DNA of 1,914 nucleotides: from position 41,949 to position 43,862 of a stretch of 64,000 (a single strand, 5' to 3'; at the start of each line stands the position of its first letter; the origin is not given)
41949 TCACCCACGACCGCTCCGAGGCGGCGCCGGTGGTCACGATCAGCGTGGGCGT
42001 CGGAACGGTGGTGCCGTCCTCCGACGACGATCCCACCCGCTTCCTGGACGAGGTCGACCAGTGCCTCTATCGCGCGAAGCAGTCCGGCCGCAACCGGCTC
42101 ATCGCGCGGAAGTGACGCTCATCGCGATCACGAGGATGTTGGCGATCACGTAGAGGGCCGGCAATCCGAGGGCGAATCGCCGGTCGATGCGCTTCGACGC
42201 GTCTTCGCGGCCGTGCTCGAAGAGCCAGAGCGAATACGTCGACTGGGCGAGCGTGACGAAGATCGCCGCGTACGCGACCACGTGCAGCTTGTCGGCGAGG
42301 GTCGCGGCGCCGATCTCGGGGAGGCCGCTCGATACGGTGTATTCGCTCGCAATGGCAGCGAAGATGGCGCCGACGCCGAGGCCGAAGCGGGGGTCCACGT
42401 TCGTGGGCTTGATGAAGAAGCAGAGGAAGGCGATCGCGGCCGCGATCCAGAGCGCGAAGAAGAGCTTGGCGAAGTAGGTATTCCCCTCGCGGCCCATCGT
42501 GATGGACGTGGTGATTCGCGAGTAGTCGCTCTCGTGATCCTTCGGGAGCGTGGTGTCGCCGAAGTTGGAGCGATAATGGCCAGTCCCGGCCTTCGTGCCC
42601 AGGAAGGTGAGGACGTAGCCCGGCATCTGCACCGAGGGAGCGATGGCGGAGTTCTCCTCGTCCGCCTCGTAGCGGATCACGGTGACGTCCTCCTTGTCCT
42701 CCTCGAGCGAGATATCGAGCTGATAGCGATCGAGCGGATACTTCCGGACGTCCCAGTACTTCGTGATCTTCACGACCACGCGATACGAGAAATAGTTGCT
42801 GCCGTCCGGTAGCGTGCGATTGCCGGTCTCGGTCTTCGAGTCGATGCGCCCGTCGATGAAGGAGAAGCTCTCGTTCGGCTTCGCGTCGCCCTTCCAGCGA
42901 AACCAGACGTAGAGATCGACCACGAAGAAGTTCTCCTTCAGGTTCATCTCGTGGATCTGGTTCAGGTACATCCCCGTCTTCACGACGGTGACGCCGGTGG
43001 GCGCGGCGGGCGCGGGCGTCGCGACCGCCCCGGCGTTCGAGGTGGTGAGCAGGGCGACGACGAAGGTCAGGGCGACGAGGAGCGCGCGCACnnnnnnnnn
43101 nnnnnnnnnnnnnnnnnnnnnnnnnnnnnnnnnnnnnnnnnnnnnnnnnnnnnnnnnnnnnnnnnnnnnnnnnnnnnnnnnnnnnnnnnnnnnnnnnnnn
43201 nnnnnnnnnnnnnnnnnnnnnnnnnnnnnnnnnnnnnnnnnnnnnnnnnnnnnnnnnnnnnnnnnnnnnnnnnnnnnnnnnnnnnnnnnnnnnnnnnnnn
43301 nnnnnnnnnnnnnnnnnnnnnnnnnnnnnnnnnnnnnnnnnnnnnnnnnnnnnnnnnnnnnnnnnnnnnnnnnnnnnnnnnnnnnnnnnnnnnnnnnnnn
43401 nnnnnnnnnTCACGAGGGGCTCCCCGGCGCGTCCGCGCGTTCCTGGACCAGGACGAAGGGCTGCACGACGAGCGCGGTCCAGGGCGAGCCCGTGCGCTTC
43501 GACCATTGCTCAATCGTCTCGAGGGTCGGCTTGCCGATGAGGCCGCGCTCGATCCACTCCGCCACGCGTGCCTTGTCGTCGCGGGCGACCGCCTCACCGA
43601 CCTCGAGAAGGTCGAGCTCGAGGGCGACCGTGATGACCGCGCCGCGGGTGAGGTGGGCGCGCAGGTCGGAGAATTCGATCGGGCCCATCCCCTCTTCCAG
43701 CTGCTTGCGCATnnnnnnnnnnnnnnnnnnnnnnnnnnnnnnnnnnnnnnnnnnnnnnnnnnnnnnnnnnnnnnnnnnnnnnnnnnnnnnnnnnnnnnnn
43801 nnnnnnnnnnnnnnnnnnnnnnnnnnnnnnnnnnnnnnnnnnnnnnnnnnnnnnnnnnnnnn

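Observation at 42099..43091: Pentameric ligand-gated ion channel homolog, convergent and overlapping with a diguanylate cyclase gene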

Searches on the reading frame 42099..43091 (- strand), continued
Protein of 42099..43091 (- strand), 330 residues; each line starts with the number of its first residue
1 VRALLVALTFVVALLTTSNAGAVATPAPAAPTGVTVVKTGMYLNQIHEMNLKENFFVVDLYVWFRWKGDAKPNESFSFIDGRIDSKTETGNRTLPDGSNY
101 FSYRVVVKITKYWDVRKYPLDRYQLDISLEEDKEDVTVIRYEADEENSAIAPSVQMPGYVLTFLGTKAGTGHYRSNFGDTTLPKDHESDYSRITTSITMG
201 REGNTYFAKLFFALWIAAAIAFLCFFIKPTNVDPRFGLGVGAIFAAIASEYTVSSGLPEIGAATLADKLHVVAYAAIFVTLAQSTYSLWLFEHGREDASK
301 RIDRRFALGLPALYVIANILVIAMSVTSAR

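Call 15: search_solved_structures(query=A1, max_evalue=0.001, show_alignments=5)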
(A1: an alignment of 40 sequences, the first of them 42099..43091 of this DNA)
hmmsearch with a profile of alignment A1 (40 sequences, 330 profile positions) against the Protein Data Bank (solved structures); distinct sequences matched with E-value up to 0.001: 215 (the best 60 are shown).
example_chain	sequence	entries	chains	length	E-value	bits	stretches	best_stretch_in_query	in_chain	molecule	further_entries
6cdu_A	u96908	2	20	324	1.2e-19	73.7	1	99-325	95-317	chimeric alpha1GABAA receptor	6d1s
4x5t_A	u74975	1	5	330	3.6e-19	72.1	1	36-325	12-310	Proton-gated ion channel,GLRA1 protein,GLRA1 protein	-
6f0j_A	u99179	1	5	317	3.8e-17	65.5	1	36-326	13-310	Proton-gated ion channel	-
2xq9_A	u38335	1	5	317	4.2e-17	65.4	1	36-326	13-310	GLR4197 PROTEIN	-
5mur_A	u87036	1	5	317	4.6e-17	65.2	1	36-326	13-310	Proton-gated ion channel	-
4hfb_A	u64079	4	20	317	5e-17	65.1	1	36-326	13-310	Proton-gated ion channel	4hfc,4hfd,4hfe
5mvm_A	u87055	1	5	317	9.1e-17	64.2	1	36-326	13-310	Proton-gated ion channel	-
5osa_A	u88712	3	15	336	1.2e-16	63.8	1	36-325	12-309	Proton-gated ion channel,Gamma-aminobutyric acid receptor subunit alpha-1,Gamma-aminobutyr | Proton-gated ion channel,Gamma-aminobutyric acid receptor subunit a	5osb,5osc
4yeu_A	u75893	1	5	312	1.2e-16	63.8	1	39-326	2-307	Cys-loop ligand-gated ion channel,Proton-gated ion channel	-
6hja_A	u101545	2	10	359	1.3e-16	63.7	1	34-326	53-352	Proton-gated ion channel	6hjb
4lmk_A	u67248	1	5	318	1.4e-16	63.7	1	36-326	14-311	Proton-gated ion channel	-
6f0z_A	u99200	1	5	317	1.6e-16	63.5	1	36-326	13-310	Proton-gated ion channel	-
4ire_A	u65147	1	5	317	1.6e-16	63.5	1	36-326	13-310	Proton-gated ion channel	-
6f13_A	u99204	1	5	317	1.6e-16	63.4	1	36-326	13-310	Proton-gated ion channel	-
6f0m_A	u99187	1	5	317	1.7e-16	63.3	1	36-326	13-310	Proton-gated ion channel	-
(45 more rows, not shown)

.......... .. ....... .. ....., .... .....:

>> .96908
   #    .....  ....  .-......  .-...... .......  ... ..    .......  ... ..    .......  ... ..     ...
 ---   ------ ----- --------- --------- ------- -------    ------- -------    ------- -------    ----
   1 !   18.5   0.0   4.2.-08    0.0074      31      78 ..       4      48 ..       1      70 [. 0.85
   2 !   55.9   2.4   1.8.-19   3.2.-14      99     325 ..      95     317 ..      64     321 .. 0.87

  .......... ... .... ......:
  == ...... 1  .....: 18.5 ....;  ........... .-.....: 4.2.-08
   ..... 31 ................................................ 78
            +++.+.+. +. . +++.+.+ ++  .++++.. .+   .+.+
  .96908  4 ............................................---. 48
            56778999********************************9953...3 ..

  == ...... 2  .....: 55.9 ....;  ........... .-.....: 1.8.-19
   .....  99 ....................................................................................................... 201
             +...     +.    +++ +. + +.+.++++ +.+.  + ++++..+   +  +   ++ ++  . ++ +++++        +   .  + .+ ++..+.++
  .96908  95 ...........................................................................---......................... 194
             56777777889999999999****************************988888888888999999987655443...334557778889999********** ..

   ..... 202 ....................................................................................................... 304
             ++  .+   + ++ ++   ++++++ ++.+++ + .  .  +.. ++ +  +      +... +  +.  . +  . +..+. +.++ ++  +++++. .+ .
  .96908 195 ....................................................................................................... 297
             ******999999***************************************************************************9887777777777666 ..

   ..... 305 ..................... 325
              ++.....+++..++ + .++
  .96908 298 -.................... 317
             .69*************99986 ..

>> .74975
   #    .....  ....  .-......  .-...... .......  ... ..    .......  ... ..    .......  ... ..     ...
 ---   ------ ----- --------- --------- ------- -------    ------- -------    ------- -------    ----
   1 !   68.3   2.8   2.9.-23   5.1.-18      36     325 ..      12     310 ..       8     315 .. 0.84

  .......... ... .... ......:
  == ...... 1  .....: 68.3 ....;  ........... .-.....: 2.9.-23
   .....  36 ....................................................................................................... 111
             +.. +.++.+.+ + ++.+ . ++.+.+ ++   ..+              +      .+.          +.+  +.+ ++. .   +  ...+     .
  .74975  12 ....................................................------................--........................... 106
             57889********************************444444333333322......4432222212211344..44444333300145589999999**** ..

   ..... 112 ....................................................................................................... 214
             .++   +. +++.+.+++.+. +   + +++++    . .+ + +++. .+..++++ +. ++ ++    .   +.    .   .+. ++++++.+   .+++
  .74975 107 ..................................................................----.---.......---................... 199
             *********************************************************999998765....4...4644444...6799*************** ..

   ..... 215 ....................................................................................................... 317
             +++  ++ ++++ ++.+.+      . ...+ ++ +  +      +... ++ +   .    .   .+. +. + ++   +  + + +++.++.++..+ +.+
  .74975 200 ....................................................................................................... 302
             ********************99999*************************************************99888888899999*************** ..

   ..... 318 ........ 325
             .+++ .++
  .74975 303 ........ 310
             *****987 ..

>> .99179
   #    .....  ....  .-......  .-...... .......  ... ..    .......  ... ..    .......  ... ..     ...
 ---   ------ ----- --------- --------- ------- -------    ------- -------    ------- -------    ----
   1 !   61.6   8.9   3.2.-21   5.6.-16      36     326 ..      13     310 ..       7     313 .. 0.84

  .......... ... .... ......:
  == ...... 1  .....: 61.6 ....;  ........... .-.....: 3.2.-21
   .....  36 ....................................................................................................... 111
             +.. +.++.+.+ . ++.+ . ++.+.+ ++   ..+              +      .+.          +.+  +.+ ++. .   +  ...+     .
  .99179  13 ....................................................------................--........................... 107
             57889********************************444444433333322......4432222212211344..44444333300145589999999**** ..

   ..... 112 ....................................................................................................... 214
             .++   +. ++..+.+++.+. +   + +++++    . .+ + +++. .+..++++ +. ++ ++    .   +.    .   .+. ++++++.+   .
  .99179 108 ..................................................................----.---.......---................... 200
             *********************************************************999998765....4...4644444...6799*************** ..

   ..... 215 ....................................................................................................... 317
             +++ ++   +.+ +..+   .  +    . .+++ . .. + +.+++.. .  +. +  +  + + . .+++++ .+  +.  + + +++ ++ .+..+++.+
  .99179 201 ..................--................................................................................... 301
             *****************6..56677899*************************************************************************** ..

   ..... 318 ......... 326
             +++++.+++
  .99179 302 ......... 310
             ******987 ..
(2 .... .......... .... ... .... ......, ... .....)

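Call 25: predict_structure(alignment_id=A1)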
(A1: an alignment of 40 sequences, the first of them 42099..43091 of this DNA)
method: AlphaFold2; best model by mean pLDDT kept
length: 330 residues; sequences in the alignment: 40
mean_pLDDT: 85.4   pTM: 0.75
mean pLDDT of the five models: 85.4, 83.9, 82.7, 81.5, 80.1
residues with pLDDT >= 90: 163; 70-90: 119; 50-70: 48; < 50: 0
segments of 3 or more residues with pLDDT < 50: none
pLDDT, mean of each block of 10 residues (from residue 1): 68 64 67 93 96 93 97 96 97 98 98 74 92 92 98 92 97 77 77 96 74 82 76 65 77 69 79 88 89 93 93 93 80
secondary structure, 60 per line:
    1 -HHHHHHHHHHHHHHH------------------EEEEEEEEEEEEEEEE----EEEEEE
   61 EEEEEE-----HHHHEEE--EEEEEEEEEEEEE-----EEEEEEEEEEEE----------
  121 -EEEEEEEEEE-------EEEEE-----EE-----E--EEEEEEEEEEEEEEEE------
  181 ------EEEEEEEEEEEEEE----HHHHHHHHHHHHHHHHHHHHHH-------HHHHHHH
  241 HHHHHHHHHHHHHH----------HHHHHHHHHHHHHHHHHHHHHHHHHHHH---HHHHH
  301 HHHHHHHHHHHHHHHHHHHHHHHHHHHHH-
elements in order: H2-16 E35-50 E55-66 H72-75 E76-78 E81-93 E99-110 E122-131 E139-143 E159-174 E187-200 H205-226 H234-254 H265-292 H296-329

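Call 28: fold_search(model_id=the predicted structure, library=pdb)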
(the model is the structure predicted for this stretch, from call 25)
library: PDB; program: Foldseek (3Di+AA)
matches with E <= 10: 1841; with E <= 0.001: 1107
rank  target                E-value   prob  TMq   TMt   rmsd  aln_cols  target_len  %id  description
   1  9she_A                5.1e-22  1.00  0.66  0.63   9.2       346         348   15  Structure of the honeybee GABAA RDL receptor with GABA and Abamectin (released 2026-02-18)
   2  8op9_A                8.2e-22  1.00  0.72  0.71   5.5       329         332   16  CryoEM structure of human rho1 GABAA receptor in complex with GABA (released 2023-08-30)
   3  7qnb_B                1.2e-21  1.00  0.69  0.69   5.7       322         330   14  Cryo-EM structure of human full-length beta3gamma2 GABA(A)R in complex with GABA and nanobody Nb25 (released 2022-04-13)
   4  9siq_A                1.4e-21  1.00  0.69  0.65   6.7       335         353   15  Structure of the honeybee GABAA RDL receptor with Chrodrimanin B (released 2026-02-11)
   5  9sio_A                1.5e-21  1.00  0.67  0.65   7.4       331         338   15  Structure of the honeybee GABAA RDL receptor apo state (released 2026-02-11)
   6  9hnt_C                2.1e-21  1.00  0.74  0.72   4.5       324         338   14  a5b3 GABAAR bound to Etomidate, GABA, and Mb25 in a desensitized state in saposin nanodiscs (released 2025-12-24)
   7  5ojm_A                2.5e-21  1.00  0.70  0.70   6.0       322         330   15  Structure of a chimaeric beta3-alpha5 GABAA receptor in complex with nanobody Nb25 (released 2017-10-04)
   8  9fgg_B                2.6e-21  1.00  0.71  0.71   4.5       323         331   15  Cryo-EM structure of the full-length alpha1beta3gamma2 GABA(A) receptor in Saposin A nanodisc bound to GABA and Etomid (released 2025-06-04)
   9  6f0u_A                2.6e-21  1.00  0.71  0.75   6.4       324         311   18  GLIC mutant E35A (released 2018-01-10)
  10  8rhg_A                3.0e-21  1.00  0.70  0.70   6.9       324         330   16  CryoEM structure of human rho1 GABAA receptor in complex with GABA and pregnenolone sulfate (released 2024-08-28)
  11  5ojm_B                3.1e-21  1.00  0.71  0.70   5.9       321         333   15  Structure of a chimaeric beta3-alpha5 GABAA receptor in complex with nanobody Nb25 (released 2017-10-04)
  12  6f0m_A                3.3e-21  1.00  0.71  0.75   6.4       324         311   18  GLIC mutant E35Q (released 2018-01-10)
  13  8rh8_A                3.5e-21  1.00  0.71  0.71   5.4       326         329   15  CryoEM structure of human rho1 GABAA receptor in complex with GABA and estradiol in desensitized state (released 2024-08-28)
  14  5ojm_D                3.5e-21  1.00  0.71  0.71   5.9       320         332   15  Structure of a chimaeric beta3-alpha5 GABAA receptor in complex with nanobody Nb25 (released 2017-10-04)
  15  9g62_A                3.5e-21  1.00  0.70  0.69   7.0       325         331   16  CryoEM structure of human rho1 GABAA receptor in complex with muscimol and neurosteroid THDOC in the desensitized stat (released 2025-07-30)
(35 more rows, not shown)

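Call 32: search_protein_families(library=pfam, alignment_id=A1, max_evalue=0.01)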
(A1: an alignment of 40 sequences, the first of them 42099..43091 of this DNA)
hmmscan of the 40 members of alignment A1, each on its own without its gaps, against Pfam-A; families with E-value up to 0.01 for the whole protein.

A. member 1, window:42099-43091:- (330 aa): 1 family
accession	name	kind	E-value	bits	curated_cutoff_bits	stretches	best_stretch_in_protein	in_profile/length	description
PF02931.28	Neur_chan_LBD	-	6.2e-05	23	26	0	88-201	103-214/216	Neurotransmitter-gated ion-channel ligand binding domain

B. families by the number of members that match (of 40 scanned): 4 families
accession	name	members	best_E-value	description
PF02931.28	Neur_chan_LBD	32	4.6e-08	Neurotransmitter-gated ion-channel ligand binding domain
PF02932.22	Neur_chan_memb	3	0.00015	Neurotransmitter-gated ion-channel transmembrane region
PF06197.19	DUF998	2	0.00064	Protein of unknown function (DUF998)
PF15934.10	Yuri_gagarin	1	0.0015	Yuri gagarin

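Call 37: search_protein_representatives(alignment_id=A1)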
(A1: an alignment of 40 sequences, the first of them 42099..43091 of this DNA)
Query: 40 sequences, 330 profile positions. Proteins with E-value up to 0.001 (for the whole library): 6911; up to 1e-10: 3415; up to 1e-30: 1029. The best 150 are listed.
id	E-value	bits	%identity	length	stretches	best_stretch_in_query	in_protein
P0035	8.9e-141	485.0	-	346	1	14-329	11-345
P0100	6.3e-133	459.2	-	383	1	26-330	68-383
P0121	7.7e-116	403.1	-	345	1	26-329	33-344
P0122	8.9e-116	402.8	-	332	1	10-328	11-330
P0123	1.5e-113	395.5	-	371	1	35-329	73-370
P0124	2.6e-111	388.2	-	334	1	12-328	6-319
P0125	1.2e-110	386.0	-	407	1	27-327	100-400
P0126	6.3e-109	380.3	-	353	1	12-330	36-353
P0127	3.0e-107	374.8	-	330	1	24-328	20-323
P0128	4.5e-105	367.7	-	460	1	26-328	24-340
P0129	3.3e-104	364.8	-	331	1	29-328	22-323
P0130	3.4e-104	364.8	-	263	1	26-247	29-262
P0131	5.1e-104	364.2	-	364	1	27-326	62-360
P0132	1.2e-102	359.7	-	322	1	18-321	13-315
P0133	1.7e-102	359.2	-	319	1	22-324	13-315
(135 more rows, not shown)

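Call 42: search_dna_similar(query=window:42099-43091:-, collection=plasmids, mode=protein, max_rows=15)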
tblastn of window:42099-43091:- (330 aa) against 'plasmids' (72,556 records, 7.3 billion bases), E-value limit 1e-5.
Records with a match: 9; places in all: 10; records where one place covers at least 80% of the query: 6.
Best place of each record, by identity: <60% 9.
By first word of the organism name: Azospirillum 8; Streptomyces 1.
By predicted mobility (MOB-suite, as given by PLSDB): non-mobilizable 6; mobilizable 3.
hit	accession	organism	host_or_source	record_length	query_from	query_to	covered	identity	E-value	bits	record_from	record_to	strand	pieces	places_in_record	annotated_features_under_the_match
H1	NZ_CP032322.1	Azospirillum argentinense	soil sample,Agricultural field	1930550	42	324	86%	39.6%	2e-52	192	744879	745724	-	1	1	record has no annotation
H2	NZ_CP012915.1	Azospirillum brasilense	Digitaria eriantha,microbe,root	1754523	42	322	85%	39.7%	1e-51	190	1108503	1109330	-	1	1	none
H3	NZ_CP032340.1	Azospirillum brasilense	soil sample,Agricultural field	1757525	42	322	85%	39.7%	1e-51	190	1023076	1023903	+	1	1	none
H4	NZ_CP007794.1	Azospirillum argentinense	Triticum aestivum L.,Root,wheat ...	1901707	42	319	84%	39.6%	2e-51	189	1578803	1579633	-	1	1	record has no annotation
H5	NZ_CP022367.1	Azospirillum sp. TSH58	single cell,paddy soils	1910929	42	319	84%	39.5%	1e-51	190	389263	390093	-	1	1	record has no annotation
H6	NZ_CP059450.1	Azospirillum brasilense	Prokaryotes,soil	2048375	42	319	84%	39.5%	5e-51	188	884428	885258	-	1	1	none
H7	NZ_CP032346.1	Azospirillum brasilense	soil sample,Agricultural field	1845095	42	292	76%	41.3%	7e-51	188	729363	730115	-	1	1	record has no annotation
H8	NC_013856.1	Azospirillum sp. B510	-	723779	41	296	78%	26.7%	2e-15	85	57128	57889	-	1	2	hypothetical protein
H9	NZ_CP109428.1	Streptomyces sp. NBC_01497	-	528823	114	327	65%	26.9%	7e-13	77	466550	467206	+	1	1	hypothetical protein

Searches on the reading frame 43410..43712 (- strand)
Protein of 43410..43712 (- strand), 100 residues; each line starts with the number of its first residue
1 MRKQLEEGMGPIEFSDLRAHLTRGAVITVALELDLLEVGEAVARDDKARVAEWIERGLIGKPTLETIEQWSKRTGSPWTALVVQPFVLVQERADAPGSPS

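Call 9: search_protein_families(library=pfam, proteins=[window:43410-43712:-], max_evalue=0.01)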
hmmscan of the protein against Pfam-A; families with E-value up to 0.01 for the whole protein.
window:43410-43712:- (100 aa): 1 family
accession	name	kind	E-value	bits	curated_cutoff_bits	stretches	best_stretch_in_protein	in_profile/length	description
PF10052.14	DUF2288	-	2e-28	98.8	25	1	1-91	2-91/91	Protein of unknown function (DUF2288)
